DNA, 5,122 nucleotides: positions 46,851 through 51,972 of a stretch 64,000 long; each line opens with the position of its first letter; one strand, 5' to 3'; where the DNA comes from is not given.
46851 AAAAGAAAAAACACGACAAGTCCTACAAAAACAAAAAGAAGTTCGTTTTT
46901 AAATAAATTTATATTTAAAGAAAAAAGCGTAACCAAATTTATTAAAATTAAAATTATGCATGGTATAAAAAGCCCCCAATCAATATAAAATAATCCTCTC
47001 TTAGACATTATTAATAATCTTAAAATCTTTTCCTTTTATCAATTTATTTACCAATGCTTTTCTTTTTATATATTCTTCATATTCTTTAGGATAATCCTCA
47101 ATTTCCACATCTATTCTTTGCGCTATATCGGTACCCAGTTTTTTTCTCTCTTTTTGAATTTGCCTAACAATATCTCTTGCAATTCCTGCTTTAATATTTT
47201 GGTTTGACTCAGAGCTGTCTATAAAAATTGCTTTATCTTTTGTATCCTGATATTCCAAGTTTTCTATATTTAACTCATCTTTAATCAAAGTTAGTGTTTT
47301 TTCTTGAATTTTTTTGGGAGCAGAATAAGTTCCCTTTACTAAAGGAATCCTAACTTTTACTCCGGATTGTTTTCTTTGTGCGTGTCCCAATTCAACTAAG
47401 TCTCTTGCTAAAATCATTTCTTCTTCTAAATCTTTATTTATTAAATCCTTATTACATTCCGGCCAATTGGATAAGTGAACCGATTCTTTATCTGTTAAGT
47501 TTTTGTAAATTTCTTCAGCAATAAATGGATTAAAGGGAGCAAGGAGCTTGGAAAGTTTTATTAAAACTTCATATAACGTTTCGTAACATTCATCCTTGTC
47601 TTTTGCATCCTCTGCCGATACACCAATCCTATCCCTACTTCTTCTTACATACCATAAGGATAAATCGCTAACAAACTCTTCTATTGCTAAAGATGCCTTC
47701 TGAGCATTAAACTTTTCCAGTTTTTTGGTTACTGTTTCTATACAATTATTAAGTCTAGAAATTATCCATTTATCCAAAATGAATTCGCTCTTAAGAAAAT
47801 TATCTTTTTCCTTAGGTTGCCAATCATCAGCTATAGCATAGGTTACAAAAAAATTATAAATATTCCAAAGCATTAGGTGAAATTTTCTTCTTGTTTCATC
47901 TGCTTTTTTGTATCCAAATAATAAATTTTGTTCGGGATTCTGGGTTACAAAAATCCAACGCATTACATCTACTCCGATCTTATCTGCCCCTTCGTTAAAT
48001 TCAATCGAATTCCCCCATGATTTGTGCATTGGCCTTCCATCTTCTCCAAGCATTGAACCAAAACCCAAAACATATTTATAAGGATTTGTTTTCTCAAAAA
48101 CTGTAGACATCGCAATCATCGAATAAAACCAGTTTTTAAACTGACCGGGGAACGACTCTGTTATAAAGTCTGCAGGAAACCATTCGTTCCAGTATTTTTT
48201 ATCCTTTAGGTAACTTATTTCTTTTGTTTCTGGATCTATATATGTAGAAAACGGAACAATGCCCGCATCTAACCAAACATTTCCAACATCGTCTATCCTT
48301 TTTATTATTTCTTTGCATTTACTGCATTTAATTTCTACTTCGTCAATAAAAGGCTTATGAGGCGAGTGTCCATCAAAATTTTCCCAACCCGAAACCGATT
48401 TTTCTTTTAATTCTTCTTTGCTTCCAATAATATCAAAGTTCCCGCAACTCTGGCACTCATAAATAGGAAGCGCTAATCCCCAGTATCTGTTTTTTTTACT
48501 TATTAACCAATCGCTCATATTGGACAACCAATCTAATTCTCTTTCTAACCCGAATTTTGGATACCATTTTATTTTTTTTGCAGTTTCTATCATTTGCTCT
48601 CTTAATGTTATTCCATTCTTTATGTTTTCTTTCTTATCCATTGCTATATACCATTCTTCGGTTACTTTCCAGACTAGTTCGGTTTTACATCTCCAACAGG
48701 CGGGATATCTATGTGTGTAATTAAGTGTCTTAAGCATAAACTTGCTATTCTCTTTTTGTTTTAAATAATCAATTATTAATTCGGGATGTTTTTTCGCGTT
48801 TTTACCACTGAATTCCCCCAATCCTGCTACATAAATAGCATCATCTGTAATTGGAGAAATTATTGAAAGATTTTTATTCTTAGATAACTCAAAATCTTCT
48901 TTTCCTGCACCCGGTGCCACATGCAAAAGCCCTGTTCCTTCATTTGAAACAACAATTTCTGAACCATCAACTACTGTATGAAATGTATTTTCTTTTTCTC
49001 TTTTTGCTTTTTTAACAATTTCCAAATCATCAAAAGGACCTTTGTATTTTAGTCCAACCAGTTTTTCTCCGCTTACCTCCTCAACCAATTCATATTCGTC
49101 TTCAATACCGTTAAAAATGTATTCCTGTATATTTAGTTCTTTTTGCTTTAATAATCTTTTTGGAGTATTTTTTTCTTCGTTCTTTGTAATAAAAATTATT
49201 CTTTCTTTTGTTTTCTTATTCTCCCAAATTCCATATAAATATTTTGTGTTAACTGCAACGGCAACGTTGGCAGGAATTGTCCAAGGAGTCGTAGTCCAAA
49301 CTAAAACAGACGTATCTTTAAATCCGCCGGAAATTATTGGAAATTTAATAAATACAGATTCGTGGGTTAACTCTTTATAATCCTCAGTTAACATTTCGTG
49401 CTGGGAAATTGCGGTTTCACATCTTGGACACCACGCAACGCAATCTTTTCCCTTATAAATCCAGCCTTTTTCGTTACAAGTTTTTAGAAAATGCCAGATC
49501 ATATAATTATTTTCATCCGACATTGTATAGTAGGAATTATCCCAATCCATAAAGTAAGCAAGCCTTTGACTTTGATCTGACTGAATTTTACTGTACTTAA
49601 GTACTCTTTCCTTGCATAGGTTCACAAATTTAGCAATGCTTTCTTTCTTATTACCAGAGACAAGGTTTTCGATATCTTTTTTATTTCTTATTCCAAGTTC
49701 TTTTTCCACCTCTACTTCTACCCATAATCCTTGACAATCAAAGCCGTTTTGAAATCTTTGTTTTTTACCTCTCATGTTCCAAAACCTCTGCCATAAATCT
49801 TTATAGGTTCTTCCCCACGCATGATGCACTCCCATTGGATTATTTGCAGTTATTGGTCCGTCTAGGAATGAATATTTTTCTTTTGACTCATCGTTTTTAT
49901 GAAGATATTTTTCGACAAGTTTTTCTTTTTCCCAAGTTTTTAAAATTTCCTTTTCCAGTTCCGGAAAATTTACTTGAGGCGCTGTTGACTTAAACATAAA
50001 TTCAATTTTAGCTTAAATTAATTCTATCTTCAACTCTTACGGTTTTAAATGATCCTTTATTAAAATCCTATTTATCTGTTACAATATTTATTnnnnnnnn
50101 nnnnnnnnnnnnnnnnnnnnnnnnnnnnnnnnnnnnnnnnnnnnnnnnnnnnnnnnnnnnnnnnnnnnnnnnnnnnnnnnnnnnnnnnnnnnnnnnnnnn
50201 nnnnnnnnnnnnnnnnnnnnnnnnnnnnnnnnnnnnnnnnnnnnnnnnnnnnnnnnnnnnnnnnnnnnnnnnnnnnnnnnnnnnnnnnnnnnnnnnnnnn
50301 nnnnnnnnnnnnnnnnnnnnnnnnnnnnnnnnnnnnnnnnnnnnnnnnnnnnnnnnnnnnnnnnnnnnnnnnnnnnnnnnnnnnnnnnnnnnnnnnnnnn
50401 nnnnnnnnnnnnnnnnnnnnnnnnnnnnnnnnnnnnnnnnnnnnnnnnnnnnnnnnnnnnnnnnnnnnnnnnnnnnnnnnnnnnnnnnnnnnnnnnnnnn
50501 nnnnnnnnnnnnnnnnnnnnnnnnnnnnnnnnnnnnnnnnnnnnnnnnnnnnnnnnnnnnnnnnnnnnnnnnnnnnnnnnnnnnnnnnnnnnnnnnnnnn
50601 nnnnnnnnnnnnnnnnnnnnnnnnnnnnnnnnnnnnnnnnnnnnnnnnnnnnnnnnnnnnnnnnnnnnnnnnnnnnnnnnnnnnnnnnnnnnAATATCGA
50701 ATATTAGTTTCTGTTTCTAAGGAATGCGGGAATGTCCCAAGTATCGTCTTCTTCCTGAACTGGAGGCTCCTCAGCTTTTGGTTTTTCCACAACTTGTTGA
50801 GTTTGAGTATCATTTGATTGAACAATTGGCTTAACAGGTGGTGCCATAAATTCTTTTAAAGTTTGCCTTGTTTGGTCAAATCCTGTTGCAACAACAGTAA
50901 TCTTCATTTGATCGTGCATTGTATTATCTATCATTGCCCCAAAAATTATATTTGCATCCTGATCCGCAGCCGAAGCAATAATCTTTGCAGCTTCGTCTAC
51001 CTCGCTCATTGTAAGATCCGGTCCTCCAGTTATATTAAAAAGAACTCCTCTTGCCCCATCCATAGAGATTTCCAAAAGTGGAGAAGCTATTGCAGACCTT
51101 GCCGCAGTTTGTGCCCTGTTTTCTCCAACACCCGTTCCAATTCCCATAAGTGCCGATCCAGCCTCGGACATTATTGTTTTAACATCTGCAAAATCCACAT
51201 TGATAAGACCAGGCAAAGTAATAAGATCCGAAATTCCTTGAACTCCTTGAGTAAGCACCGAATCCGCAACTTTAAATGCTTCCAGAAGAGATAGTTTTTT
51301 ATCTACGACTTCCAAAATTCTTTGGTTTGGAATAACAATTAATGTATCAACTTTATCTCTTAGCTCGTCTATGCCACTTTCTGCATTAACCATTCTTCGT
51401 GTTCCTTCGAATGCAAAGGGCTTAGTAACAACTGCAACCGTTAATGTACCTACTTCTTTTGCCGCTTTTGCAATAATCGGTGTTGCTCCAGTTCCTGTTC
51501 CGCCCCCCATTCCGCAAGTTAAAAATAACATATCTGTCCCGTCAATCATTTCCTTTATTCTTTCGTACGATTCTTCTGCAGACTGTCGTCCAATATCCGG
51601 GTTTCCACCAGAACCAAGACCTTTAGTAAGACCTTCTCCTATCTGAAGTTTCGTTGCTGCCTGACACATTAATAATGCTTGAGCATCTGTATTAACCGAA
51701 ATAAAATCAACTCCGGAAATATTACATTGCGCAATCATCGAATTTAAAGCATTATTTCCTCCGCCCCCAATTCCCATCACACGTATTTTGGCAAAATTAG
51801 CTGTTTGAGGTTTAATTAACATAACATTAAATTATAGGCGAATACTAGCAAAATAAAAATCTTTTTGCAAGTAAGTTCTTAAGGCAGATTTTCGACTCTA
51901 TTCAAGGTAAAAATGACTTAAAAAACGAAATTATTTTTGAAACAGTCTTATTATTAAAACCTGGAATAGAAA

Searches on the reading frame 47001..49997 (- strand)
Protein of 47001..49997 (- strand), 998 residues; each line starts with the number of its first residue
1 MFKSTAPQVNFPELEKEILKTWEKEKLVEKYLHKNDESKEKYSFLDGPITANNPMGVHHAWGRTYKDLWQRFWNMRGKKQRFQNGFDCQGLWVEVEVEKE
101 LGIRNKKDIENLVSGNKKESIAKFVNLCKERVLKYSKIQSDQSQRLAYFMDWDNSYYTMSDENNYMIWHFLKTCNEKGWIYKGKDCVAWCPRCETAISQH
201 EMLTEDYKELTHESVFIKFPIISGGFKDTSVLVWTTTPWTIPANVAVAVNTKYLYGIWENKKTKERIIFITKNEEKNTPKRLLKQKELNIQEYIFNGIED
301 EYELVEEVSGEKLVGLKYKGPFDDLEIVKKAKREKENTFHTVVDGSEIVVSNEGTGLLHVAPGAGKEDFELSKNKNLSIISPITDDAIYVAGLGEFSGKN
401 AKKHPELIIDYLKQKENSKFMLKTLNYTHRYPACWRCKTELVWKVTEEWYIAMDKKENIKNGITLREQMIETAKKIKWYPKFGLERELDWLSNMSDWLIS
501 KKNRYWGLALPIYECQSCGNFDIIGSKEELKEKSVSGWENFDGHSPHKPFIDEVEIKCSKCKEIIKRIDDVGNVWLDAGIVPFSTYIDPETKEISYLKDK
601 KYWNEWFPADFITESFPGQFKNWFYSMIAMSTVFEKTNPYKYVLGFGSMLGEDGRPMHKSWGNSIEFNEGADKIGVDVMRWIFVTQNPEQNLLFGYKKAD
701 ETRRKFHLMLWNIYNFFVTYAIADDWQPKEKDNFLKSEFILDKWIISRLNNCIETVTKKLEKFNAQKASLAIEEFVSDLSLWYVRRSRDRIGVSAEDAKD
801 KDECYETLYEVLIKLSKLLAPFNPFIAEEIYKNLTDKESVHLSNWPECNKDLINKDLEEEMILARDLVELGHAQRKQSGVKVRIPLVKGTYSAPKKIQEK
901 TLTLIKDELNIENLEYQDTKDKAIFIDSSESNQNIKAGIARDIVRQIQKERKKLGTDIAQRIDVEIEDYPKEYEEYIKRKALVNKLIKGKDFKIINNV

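Call 7: search_protein_families(library=pfam, proteins=[window:47001-49997:-], max_evalue=0.001)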
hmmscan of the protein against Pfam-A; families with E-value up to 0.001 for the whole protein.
window:47001-49997:- (998 aa): 4 families
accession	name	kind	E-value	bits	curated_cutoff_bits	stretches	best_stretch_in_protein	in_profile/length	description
PF00133.28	tRNA-synt_1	-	1.4e-75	255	22.7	1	18-686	2-405/414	tRNA synthetases class I (I, L, M and V)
PF08264.19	Anticodon_1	-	7.9e-33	113.8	25.1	1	742-885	1-143/148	Anticodon-binding domain of tRNA ligase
PF09334.17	tRNA-synt_1g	-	1.8e-09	37.3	20.1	0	574-690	247-361/391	tRNA synthetases class I (M)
PF19302.4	DUF5915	-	8.1e-06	25.9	27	1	908-988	81-172/195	Domain of unknown function (DUF5915)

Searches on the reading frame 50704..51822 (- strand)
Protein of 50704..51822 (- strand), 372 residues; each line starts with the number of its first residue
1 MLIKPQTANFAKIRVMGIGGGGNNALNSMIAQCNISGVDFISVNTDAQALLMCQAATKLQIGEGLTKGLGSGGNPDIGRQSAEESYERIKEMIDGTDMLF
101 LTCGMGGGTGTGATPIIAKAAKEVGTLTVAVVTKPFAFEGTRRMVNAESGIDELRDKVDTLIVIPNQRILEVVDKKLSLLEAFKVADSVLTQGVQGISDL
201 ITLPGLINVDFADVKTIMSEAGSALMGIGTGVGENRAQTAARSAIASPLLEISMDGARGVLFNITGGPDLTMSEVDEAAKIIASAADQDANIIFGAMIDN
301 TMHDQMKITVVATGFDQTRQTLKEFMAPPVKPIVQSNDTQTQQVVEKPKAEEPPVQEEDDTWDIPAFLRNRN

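Call 60: search_protein_families(library=pfam, proteins=[window:50704-51822:-], max_evalue=1e-8)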
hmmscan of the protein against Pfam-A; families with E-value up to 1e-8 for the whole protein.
window:50704-51822:- (372 aa): 2 families
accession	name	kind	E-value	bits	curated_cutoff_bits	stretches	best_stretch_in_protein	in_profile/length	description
PF00091.31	Tubulin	-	5.4e-49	167.5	33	1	12-173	1-189/190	Tubulin/FtsZ family, GTPase domain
PF12327.13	FtsZ_C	-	1.4e-36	125.1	27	1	222-316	1-95/95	FtsZ family, C-terminal domain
